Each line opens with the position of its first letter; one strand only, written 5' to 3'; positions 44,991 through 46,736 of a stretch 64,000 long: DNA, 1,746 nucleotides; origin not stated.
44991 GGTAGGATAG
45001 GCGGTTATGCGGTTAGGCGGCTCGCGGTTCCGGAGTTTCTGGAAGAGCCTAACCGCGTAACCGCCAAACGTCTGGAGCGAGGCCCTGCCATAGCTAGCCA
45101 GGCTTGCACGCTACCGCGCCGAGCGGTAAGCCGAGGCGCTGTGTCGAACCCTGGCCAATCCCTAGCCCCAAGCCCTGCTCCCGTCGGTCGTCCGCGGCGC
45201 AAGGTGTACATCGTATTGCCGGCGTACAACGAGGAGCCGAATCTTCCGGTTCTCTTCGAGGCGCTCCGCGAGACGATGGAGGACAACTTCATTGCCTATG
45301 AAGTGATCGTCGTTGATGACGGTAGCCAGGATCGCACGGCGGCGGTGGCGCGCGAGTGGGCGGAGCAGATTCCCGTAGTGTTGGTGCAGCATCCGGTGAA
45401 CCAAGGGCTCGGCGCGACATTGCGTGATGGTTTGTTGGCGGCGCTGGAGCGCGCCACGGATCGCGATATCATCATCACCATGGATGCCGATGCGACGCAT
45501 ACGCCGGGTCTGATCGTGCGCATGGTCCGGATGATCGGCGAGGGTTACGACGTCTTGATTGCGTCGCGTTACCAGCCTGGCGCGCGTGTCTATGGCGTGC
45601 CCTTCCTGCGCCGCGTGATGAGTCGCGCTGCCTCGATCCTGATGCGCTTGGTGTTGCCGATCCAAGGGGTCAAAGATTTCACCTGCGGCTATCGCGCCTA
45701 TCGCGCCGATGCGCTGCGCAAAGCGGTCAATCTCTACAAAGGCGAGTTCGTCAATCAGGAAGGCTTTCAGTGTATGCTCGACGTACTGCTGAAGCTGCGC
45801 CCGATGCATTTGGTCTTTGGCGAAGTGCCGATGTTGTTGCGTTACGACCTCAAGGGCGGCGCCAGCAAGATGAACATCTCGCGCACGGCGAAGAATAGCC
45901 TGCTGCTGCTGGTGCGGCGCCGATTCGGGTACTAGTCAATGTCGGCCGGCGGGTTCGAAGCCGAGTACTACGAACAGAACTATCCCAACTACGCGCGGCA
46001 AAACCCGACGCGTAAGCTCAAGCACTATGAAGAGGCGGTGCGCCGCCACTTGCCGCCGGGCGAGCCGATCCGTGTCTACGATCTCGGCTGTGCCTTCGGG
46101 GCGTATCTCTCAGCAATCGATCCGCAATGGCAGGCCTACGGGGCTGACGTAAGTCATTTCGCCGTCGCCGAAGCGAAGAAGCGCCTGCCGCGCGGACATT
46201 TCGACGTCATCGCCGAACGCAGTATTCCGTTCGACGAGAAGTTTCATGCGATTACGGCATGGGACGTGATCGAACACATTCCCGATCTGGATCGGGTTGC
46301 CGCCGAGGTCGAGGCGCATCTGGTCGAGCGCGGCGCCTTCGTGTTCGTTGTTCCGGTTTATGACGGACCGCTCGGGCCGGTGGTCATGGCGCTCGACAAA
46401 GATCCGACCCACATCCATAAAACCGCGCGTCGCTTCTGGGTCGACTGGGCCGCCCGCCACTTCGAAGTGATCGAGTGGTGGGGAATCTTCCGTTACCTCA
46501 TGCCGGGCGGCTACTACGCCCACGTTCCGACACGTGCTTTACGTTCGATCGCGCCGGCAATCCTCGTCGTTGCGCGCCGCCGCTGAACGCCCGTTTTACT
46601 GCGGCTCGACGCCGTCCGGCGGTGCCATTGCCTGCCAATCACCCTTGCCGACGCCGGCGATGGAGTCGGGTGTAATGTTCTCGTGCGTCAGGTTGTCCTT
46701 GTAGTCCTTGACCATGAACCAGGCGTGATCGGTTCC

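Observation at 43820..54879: Three tandem modules of Dpm1-like GT2 synthase plus GT-C transferase: a multi-sugar polyprenyl-phosphate-dependent glycosylation locus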

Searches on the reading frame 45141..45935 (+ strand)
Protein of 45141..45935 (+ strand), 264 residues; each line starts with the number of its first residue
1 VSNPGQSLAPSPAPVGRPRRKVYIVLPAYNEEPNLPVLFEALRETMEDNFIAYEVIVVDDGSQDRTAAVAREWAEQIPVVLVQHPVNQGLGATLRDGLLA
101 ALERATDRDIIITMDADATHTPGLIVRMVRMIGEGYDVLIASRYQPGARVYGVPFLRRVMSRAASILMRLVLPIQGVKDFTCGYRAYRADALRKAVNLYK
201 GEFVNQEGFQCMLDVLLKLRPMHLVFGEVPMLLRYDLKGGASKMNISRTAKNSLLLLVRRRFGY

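Call 3: search_protein_families(library=pfam, proteins=[window:45141-45935:+], max_evalue=0.01)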
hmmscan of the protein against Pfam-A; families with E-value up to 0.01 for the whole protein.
window:45141-45935:+ (264 aa): 3 families
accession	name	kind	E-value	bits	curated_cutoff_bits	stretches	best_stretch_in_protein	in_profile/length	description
PF00535.33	Glycos_transf_2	-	2.3e-27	96.4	23.3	1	24-194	2-166/168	Glycosyl transferase family 2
PF13641.12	Glyco_tranf_2_3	-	1.3e-10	42.1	27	1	19-138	2-118/230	Glycosyltransferase like family 2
PF13704.12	Glyco_tranf_2_4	-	0.00067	20.5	27.5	1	53-117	20-81/98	Glycosyl transferase family 2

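Call 4: search_protein_families(library=ncbifam, proteins=[window:45141-45935:+], max_evalue=0.01)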
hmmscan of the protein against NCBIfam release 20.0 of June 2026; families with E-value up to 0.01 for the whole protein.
window:45141-45935:+ (264 aa): 23 families
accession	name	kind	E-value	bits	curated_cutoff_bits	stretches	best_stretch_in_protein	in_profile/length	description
NF007986.1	PRK10714.1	equivalog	1.6e-20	73.4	529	1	20-193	6-170/316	undecaprenyl-phosphate 4-deoxy-4-formamido-L-arabinose transferase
NF058614.1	PPMAGASynPpgS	equivalog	2e-19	69.9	370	1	22-187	2-157/226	polyprenyl-phospho-N-acetylgalactosaminyl synthase PpgS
NF047588.1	GlcsyltransPgfSStrep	equivalog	1.5e-17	63.8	500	1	21-181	2-157/308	glycosyltransferase PgfS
NF041391.1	DPhHxTase_Halo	equivalog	3.1e-17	62.3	375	1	28-193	3-151/213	dolichyl-phosphate hexose transferase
TIGR03937.1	PgaC_IcaA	equivalog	9e-14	51.2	422.3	1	20-130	45-148/407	poly-beta-1,6-N-acetyl-D-glucosamine synthase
NF007482.0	PRK10073.1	equivalog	1.8e-11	43.7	423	1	20-132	6-110/334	glycosyltransferase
NF010496.0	PRK13915.1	equivalog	6.3e-11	41.9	262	1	19-126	30-135/307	glucosyl-3-phosphoglycerate synthase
TIGR04182.1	glyco_TIGR04182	equivalog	1.1e-10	41.3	325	1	22-200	2-163/293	S-layer glycoprotein N-glycosyltransferase AglJ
NF041875.1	EPS_EpsD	equivalog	3.3e-10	39.9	370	1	23-154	2-126/325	exopolysaccharide biosynthesis glycosyltransferase EpsD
NF038302.1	EPS_HpsE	equivalog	3e-09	36.3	300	1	24-78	5-59/307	hormogonium polysaccharide biosynthesis glycosyltransferase HpsE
TIGR03965.1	mycofact_glyco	equivalog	6.3e-09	35.2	280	1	10-132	65-179/467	mycofactocin biosynthesis glycosyltransferase MftF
TIGR03469.1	HpnB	hypoth_equivalog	1.8e-08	33.8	379.25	1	19-134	43-162/386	hopene-associated glycosyltransferase HpnB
TIGR04283.1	glyco_like_mftF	equivalog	2e-08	34.1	182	1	24-76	3-52/221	TIGR04283 family arsenosugar biosynthesis glycosyltransferase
TIGR04242.1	nodulat_NodC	equivalog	4.9e-08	32.3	550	1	20-130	48-154/395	chitooligosaccharide synthase NodC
NF045692.1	OglycostaseCruG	equivalog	6.3e-07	28.6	600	1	21-139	42-160/386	2'-O-glycosyltransferase CruG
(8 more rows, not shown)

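Call 18: search_solved_structures(query=window:45141-45935:+, max_evalue=0.001)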
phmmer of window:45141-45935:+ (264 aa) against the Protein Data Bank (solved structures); distinct sequences matched with E-value up to 0.001: 19.
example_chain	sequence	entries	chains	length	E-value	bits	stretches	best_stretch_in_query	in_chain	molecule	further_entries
5mlz_A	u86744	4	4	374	3.4e-28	102.1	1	20-234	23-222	Dolichol monophosphate mannose synthase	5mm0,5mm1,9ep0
9hwj_A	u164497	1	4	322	2.6e-15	59.9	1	18-191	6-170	Undecaprenyl-phosphate 4-deoxy-4-formamido-L-arabinose transferase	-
9bhc_C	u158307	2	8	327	1.9e-14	57.1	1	17-192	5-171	Undecaprenyl-phosphate 4-deoxy-4-formamido-L-arabinose transferase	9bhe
8vxh_A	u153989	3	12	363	2e-14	57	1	17-192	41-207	Undecaprenyl-phosphate 4-deoxy-4-formamido-L-arabinose transferase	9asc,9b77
5eke_A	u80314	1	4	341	6.9e-12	48.7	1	22-170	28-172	Uncharacterized glycosyltransferase sll0501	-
5ekp_C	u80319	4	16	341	6.9e-12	48.7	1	22-170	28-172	Uncharacterized glycosyltransferase sll0501 | Glycosyltransferase sll0501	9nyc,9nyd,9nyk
9nye_A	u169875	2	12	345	7.1e-12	48.6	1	22-170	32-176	Glycosyltransferase sll0501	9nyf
6yv7_B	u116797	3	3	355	5.6e-07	32.6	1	11-119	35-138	Glycosyl transferase, family 2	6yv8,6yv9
6yv7_A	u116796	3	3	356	5.7e-07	32.6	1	11-119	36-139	Glycosyl transferase, family 2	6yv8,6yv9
3bcv_A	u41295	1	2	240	7.7e-06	28.9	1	21-101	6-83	Putative glycosyltransferase protein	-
2z87_A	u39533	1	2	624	1.5e-05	27.9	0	23-84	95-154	Chondroitin synthase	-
2z86_A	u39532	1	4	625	1.5e-05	27.9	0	23-84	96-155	Chondroitin synthase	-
6p61_A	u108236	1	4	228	7.7e-05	25.6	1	22-113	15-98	Glycosyltransferase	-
4y6n_A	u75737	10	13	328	0.00015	24.6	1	16-145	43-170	Glucosyl-3-phosphoglycerate synthase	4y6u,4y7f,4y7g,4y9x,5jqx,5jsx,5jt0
3e25_A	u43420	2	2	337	0.00016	24.6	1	16-145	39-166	Putative uncharacterized protein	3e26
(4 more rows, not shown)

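Call 81: search_solved_structures(query=window:45141-45935:+, max_evalue=1e-20, show_alignments=1)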
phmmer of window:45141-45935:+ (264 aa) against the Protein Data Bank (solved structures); distinct sequences matched with E-value up to 1e-20: 1.
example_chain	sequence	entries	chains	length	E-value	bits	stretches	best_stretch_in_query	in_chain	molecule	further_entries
5mlz_A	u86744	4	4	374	3.4e-28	102.1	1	20-234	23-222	Dolichol monophosphate mannose synthase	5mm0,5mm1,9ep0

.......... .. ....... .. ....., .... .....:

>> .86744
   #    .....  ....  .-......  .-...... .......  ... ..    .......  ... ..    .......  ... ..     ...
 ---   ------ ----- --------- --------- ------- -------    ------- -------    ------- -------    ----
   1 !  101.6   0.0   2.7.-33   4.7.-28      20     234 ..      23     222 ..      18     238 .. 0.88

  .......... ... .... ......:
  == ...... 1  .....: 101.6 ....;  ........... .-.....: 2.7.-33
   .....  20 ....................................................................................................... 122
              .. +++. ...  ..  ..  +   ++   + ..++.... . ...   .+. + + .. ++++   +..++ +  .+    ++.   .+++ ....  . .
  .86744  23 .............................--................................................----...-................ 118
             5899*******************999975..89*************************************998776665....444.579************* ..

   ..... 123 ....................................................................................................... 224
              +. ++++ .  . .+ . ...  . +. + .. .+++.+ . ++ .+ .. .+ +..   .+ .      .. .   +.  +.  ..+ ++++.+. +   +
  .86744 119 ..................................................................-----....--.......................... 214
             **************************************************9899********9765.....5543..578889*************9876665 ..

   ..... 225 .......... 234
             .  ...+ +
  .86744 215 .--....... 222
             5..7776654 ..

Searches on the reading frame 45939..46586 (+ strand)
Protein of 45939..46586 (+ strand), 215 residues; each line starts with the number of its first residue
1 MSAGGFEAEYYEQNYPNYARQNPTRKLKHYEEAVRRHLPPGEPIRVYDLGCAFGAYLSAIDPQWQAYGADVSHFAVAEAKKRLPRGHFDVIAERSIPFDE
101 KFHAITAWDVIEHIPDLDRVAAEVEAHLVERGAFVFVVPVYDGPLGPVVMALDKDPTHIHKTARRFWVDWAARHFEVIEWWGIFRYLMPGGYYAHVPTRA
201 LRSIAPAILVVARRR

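Call 3: search_protein_families(library=pfam, proteins=[window:45939-46586:+], max_evalue=0.01)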
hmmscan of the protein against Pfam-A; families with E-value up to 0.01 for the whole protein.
window:45939-46586:+ (215 aa): 5 families
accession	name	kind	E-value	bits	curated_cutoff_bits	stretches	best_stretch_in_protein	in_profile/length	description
PF13489.12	Methyltransf_23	-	8.5e-12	45.5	27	1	30-161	9-124/164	Methyltransferase domain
PF08242.18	Methyltransf_12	-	3.4e-10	41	30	1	48-133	2-97/98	Methyltransferase domain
PF13649.12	Methyltransf_25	-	1.1e-08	36.1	27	1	46-132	1-97/97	Methyltransferase domain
PF08241.18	Methyltransf_11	-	1.1e-08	36.1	21.2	1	48-136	2-95/95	Methyltransferase domain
PF13847.12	Methyltransf_31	-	1.7e-05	25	27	1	45-151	6-114/145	Methyltransferase domain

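Call 4: search_protein_families(library=ncbifam, proteins=[window:45939-46586:+], max_evalue=0.01)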
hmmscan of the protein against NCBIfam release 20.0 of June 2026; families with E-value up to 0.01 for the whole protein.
window:45939-46586:+ (215 aa): 3 families
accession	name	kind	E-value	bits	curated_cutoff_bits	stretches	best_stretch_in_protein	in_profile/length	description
NF008300.0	PRK11088.1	equivalog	0.00025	20.6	303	1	42-102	85-151/272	23S rRNA (guanine(745)-N(1))-methyltransferase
NF045667.1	MTase_DVU1556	equivalog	0.0003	20.3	155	1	44-135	24-118/213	DVU_1556 family methyltransferase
TIGR01983.1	UbiG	equivalog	0.0005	19.4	102.95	1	40-136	47-151/228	bifunctional 2-polyprenyl-6-hydroxyphenol methylase/3-demethylubiquinol 3-O-methyltransferase UbiG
